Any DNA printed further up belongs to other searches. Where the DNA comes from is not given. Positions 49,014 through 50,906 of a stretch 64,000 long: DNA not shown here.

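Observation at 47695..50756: Minus-strand unit: B12-radical SAM enzyme, 7Fe ferredoxin and uncharacterised membrane proteins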

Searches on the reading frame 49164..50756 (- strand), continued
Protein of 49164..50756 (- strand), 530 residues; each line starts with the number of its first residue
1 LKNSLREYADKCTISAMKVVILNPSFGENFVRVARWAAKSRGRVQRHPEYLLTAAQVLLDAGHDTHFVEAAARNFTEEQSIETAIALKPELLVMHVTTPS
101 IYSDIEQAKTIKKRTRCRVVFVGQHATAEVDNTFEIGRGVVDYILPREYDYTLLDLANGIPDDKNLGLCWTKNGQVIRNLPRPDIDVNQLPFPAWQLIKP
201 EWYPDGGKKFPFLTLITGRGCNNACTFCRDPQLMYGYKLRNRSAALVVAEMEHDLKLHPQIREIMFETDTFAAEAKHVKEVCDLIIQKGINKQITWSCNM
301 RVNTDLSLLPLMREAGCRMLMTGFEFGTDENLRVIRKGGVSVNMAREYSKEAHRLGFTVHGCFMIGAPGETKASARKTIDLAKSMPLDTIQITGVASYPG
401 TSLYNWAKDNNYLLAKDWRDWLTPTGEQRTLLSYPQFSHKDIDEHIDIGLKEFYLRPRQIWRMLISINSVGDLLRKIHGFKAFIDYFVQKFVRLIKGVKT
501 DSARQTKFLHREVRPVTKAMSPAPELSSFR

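Call 19: search_protein_representatives(protein=window:49164-50708:-)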
Query: 514 residues. Proteins with E-value up to 0.001 (for the whole library): 34480; up to 1e-10: 18075; up to 1e-30: 1857. The best 150 are listed.
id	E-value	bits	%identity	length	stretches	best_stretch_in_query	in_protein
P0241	7.5e-184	628.7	57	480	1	1-473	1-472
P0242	7.6e-135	467.1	47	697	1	1-476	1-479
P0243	1.7e-132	459.3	45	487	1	1-474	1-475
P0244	3.1e-131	455.2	44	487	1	1-473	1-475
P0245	4.2e-126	438.2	48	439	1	45-474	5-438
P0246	2.5e-102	359.8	61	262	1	219-473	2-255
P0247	4.1e-101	355.8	40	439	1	39-472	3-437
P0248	3.0e-98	346.4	49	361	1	126-471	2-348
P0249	7.0e-91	322.0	39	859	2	39-305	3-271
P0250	9.3e-83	295.2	37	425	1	44-464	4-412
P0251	2.7e-80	287.1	34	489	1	1-469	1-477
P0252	7.8e-79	282.3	81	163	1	1-160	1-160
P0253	8.9e-79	282.1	38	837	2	202-450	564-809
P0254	2.1e-78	280.8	37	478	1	1-461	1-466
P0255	3.9e-78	280.0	35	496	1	1-474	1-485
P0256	1.9e-76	274.4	35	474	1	1-448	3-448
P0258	4.9e-74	266.4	37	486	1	1-443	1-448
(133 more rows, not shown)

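Call 20: list_cluster_members(proteins=[P0241, P0242, P0243, P0244, P0245, P0247, P0250, P0251, P0254, P0255])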
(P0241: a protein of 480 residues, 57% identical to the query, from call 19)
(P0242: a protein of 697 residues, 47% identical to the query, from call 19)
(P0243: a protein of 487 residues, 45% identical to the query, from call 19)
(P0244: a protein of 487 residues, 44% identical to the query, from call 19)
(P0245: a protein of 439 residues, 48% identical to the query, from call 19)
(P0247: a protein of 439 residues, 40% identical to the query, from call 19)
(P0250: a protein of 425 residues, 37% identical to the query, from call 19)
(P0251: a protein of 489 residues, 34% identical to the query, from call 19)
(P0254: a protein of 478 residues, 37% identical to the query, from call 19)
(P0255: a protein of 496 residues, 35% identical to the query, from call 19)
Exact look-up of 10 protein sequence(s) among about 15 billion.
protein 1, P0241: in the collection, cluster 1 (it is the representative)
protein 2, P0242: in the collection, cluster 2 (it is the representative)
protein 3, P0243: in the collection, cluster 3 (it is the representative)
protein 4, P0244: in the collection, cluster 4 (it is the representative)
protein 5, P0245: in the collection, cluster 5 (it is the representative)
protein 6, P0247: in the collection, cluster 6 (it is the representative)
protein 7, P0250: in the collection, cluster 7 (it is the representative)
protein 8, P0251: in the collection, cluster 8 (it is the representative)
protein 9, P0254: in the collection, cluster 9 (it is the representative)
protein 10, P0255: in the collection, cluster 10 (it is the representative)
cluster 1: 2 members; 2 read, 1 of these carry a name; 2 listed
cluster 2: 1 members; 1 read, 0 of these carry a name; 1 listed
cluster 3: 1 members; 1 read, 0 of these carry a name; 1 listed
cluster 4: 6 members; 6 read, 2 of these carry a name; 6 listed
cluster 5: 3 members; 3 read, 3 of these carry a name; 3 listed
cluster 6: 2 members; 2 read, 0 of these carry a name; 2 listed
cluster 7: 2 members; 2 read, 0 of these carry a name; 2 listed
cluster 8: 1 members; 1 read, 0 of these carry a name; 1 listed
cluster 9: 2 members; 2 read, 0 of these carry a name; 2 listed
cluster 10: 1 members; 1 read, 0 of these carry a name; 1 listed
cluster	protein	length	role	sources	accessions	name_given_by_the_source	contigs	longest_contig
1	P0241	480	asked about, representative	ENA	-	-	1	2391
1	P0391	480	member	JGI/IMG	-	anaerobic magnesium-protoporphyrin IX monomethyl ester cyclase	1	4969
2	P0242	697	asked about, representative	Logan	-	-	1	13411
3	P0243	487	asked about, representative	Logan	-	-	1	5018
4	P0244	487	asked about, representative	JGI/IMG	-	radical SAM superfamily enzyme YgiQ (UPF0313 family)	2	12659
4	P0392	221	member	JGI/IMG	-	radical SAM superfamily enzyme YgiQ (UPF0313 family)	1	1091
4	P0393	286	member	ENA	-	-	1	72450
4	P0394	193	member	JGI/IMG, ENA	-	-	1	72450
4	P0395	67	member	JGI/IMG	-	-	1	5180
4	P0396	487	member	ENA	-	-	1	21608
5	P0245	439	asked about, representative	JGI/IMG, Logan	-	radical SAM superfamily enzyme YgiQ (UPF0313 family)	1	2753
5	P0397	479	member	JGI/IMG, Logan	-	radical SAM superfamily enzyme YgiQ (UPF0313 family)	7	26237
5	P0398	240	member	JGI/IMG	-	radical SAM superfamily enzyme YgiQ (UPF0313 family)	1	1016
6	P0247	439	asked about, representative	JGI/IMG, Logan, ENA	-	-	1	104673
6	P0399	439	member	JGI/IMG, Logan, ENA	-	-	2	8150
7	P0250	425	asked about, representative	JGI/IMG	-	-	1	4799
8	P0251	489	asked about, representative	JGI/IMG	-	-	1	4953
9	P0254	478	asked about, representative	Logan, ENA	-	-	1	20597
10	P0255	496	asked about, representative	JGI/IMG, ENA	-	-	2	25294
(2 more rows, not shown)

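Call 21: find_encoding_contigs(protein=P0244, flank=8000, max_places=3)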
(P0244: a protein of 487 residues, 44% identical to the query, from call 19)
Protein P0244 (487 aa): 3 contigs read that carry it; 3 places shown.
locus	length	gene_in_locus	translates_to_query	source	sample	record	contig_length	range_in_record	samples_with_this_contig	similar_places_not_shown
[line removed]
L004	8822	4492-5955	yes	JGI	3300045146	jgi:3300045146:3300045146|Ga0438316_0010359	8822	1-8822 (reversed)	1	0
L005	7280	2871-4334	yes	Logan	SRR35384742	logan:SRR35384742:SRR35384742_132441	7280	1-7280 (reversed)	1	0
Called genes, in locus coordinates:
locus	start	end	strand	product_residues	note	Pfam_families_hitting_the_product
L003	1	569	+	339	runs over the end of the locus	PF00953:Glycos_transf_4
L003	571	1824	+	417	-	PF01943:Polysacc_synt, PF13440:Polysacc_synt_3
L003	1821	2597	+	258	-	PF00535:Glycos_transf_2, PF13641:Glyco_tranf_2_3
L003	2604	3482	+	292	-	PF01522:Polysacc_deac_1, PF10096:DUF2334, PF11959:DUF3473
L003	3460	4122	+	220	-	PF05958:tRNA_U5-meth_tr (weak), PF02353:CMAS (weak), PF05401:NodS (weak), PF13489:Methyltransf_23, PF13847:Methyltransf_31, PF08241:Methyltransf_11, PF08242:Methyltransf_12, PF13649:Methyltransf_25, +2 more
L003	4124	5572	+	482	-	PF02310:B12-binding (weak), PF04055:Radical_SAM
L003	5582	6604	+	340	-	PF00535:Glycos_transf_2, PF10111:Glyco_tranf_2_2, PF13506:Glyco_transf_21 (weak), PF13641:Glyco_tranf_2_3, PF13632:Glyco_trans_2_3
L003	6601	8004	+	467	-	PF02310:B12-binding, PF04055:Radical_SAM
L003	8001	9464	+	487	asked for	PF02310:B12-binding, PF04055:Radical_SAM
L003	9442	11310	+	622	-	PF02366:PMT, PF13231:PMT_2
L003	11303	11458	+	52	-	?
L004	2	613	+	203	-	?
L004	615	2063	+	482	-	PF02310:B12-binding (weak), PF04055:Radical_SAM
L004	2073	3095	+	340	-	PF00535:Glycos_transf_2, PF10111:Glyco_tranf_2_2, PF13506:Glyco_transf_21 (weak), PF13641:Glyco_tranf_2_3, PF13632:Glyco_trans_2_3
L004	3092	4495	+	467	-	PF02310:B12-binding, PF04055:Radical_SAM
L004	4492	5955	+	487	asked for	PF02310:B12-binding, PF04055:Radical_SAM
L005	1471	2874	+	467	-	PF02310:B12-binding, PF04055:Radical_SAM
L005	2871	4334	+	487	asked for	PF02310:B12-binding, PF04055:Radical_SAM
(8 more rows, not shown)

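Call 22: find_encoding_contigs(protein=P0391, flank=8000, max_places=3)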
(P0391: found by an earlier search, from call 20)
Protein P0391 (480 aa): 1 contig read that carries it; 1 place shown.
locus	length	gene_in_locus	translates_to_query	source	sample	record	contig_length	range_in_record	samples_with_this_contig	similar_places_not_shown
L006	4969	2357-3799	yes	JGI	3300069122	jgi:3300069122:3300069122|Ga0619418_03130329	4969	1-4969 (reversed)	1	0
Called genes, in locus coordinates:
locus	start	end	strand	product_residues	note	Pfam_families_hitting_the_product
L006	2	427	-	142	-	?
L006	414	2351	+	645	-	PF02550:AcetylCoA_hydro, PF13336:AcetylCoA_hyd_C, PF13302:Acetyltransf_3, PF00583:Acetyltransf_1, PF13508:Acetyltransf_7 (weak)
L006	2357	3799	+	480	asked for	PF02310:B12-binding, PF04055:Radical_SAM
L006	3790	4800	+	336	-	PF00535:Glycos_transf_2, PF10111:Glyco_tranf_2_2, PF13641:Glyco_tranf_2_3, PF13632:Glyco_trans_2_3 (faint)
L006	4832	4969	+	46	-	?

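Call 23: find_encoding_contigs(protein=P0397, flank=8000, max_places=3)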
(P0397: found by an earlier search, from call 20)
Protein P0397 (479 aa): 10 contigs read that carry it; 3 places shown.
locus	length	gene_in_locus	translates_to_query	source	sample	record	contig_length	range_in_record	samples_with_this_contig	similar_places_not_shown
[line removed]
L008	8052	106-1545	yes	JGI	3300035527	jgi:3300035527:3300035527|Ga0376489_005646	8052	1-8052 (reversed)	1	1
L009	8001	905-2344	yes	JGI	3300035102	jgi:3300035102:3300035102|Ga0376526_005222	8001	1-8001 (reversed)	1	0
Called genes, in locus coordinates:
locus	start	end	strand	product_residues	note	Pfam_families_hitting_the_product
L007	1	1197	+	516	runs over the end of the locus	PF00933:Glyco_hydro_3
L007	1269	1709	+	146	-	PF13646:HEAT_2, PF03130:HEAT_PBS (faint)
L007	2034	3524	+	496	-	PF07228:SpoIIE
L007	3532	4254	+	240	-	-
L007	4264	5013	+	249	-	-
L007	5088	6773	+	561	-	PF05157:MshEN, PF00437:T2SSE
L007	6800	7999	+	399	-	PF28597:T2SSF_N (weak), PF00482:T2SSF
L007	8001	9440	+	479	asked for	PF02310:B12-binding, PF04055:Radical_SAM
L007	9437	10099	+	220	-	PF02353:CMAS, PF03848:TehB, PF05175:MTS, PF13489:Methyltransf_23, PF13847:Methyltransf_31, PF08241:Methyltransf_11, PF08242:Methyltransf_12, PF13649:Methyltransf_25, +3 more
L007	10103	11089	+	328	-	PF00535:Glycos_transf_2, PF10111:Glyco_tranf_2_2, PF13506:Glyco_transf_21 (weak), PF13641:Glyco_tranf_2_3, PF13632:Glyco_trans_2_3 (weak)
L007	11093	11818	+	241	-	PF00535:Glycos_transf_2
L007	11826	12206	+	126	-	PF10066:DUF2304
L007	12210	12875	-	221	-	PF18079:AglB_L1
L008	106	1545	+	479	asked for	PF02310:B12-binding, PF04055:Radical_SAM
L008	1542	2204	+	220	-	PF02353:CMAS, PF03848:TehB, PF05175:MTS, PF13489:Methyltransf_23, PF13847:Methyltransf_31, PF08241:Methyltransf_11, PF08242:Methyltransf_12, PF13649:Methyltransf_25, +3 more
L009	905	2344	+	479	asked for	PF02310:B12-binding, PF04055:Radical_SAM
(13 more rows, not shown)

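Call 24: find_encoding_contigs(protein=P0242, flank=8000, max_places=2)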
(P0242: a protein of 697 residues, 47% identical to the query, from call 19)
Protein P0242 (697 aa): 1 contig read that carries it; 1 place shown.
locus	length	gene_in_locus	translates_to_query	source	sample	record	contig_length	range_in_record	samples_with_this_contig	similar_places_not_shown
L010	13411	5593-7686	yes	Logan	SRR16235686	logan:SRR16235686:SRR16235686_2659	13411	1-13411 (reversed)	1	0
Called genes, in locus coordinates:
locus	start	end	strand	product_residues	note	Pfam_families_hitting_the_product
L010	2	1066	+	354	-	?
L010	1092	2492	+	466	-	PF04932:Wzy_C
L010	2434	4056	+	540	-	PF20604:DUF6798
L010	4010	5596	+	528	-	-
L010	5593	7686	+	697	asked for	PF02310:B12-binding (weak), PF04055:Radical_SAM, PF02353:CMAS (weak), PF13489:Methyltransf_23, PF13847:Methyltransf_31, PF08241:Methyltransf_11, PF08242:Methyltransf_12, PF13649:Methyltransf_25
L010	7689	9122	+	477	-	PF02310:B12-binding, PF04055:Radical_SAM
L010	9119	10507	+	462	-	PF02310:B12-binding, PF04055:Radical_SAM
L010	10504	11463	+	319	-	PF00535:Glycos_transf_2, PF10111:Glyco_tranf_2_2, PF13641:Glyco_tranf_2_3, PF13506:Glyco_transf_21, PF13632:Glyco_trans_2_3 (weak)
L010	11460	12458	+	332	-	PF01073:3Beta_HSD, PF01370:Epimerase, PF02719:Polysacc_synt_2, PF04321:RmlD_sub_bind, PF05368:NmrA, PF07993:NAD_binding_4, PF13460:NAD_binding_10, PF16363:GDP_Man_Dehyd, +1 more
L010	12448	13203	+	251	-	PF00535:Glycos_transf_2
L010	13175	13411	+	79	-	?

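Call 25: find_related_loci(query=window:49164-50708:-, collection=genome_contigs, flank=10000)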
Query window:49164-50708:- (514 aa) in genome_contigs; peptide patterns used: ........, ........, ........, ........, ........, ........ (x = any residue, [..] = any of these).
71 stretches matched a pattern; 40 encode a relative of the query (tblastn E <= 1e-3); 40 distinct loci.
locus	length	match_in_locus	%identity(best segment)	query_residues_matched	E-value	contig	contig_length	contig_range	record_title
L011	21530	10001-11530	88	1-509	0e+0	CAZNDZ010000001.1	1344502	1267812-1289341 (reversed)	MAG TPA_asm: uncultured Planctomycetales bacterium isolate SRP219642_co4_309 genome assembly, contig: NODE_1_length_1344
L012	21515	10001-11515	85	1-505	0e+0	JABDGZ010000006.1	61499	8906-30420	MAG: Candidatus Omnitrophota bacterium isolate BWOrgControl_Nextera71_MAG1 3300021028.a:Ga0206863_1019, whole genome sho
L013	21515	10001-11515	85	1-505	0e+0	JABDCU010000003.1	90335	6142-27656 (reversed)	MAG: Candidatus Omnitrophota bacterium isolate BWMinControl_Nextera19_MAG3 3300020833.a:Ga0206995_1003, whole genome sho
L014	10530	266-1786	83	1-507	0e+0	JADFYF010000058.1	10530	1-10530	MAG: Candidatus Omnitrophota bacterium isolate nDJH6bin18 nDJH6_bin18_NODE_58_length_10530_cov_3.928578, whole genome sh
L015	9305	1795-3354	82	1-513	0e+0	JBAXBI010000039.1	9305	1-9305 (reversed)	MAG: Candidatus Omnitrophota bacterium isolate ELA163 MAG163_39, whole genome shotgun sequence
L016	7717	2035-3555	82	1-508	0e+0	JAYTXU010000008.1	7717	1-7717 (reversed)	MAG: Candidatus Omnitrophota bacterium isolate GFS_5990 GFS_5990_7, whole genome shotgun sequence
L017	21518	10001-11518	82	1-506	0e+0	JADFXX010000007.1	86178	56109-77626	MAG: Candidatus Omnitrophota bacterium isolate nDJH2bin18 nDJH2_bin18_NODE_7_length_86178_cov_65.900512, whole genome sh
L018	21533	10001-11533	82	1-507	0e+0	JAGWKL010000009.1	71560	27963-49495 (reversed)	MAG: Candidatus Omnitrophota bacterium isolate REEB160 contig-150_286, whole genome shotgun sequence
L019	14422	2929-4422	84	1-498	0e+0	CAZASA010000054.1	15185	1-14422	MAG TPA_asm: uncultured Planctomycetales bacterium isolate binchicken_co241_31 genome assembly, contig: NODE_3813_length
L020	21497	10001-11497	83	1-499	0e+0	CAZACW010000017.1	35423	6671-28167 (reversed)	MAG TPA_asm: uncultured Planctomycetales bacterium isolate SRP273308_co1_408 genome assembly, contig: NODE_1131_length_3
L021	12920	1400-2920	79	1-508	0e+0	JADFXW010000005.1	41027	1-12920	MAG: Candidatus Omnitrophota bacterium isolate nDJH2bin13 nDJH2_bin13_NODE_5_length_41027_cov_4.448142, whole genome sho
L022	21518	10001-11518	78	1-506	0e+0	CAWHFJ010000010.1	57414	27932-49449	MAG: Candidatus Omnitrophota bacterium isolate MFD04780.bin.2.175 genome assembly, contig: contig_20614, whole genome sh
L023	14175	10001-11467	74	1-489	0e+0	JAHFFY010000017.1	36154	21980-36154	MAG: Candidatus Omnitrophota bacterium isolate nzgw302 NODE_1324_length_36155_cov_3.932064, whole genome shotgun sequenc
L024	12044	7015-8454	73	1-480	0e+0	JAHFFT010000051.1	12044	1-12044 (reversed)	MAG: Candidatus Omnitrophota bacterium isolate nzgw299 NODE_8655_length_12045_cov_5.867662, whole genome shotgun sequenc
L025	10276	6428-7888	73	1-487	0e+0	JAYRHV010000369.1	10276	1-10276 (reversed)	MAG: Candidatus Omnitrophota bacterium isolate SZ_szas25bin.37 k141_1565879, whole genome shotgun sequence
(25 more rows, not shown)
